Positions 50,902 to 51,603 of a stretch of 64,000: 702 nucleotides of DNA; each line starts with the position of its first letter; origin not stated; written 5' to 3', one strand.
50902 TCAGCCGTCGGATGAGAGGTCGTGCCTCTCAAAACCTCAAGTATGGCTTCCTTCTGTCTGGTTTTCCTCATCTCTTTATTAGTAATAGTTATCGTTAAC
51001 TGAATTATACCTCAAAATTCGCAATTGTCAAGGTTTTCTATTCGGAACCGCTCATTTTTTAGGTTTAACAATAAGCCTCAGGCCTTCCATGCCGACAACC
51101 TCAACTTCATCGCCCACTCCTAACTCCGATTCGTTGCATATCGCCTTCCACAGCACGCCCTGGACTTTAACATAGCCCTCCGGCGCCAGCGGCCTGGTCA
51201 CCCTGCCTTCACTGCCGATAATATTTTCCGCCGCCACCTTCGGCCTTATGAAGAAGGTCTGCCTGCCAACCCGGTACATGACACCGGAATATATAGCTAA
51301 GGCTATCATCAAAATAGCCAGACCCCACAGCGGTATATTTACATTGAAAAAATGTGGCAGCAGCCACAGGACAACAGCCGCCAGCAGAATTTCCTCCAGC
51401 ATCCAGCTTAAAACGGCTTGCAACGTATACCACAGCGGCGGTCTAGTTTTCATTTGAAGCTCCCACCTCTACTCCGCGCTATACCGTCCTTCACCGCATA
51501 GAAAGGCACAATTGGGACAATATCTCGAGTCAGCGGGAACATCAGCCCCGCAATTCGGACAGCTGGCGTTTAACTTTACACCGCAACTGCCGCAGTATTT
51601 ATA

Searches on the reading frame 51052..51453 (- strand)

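Call 34: search_protein_families(library=pfam, proteins=[window:51052-51453:-], max_evalue=0.001)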
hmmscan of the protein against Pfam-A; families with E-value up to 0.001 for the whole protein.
window:51052-51453:- (133 aa): 1 family
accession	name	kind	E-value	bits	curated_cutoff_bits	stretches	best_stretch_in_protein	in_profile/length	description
PF01957.25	NfeD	-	3.3e-18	66.1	29.1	1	76-131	2-57/57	NfeD-like C-terminal, partner-binding domain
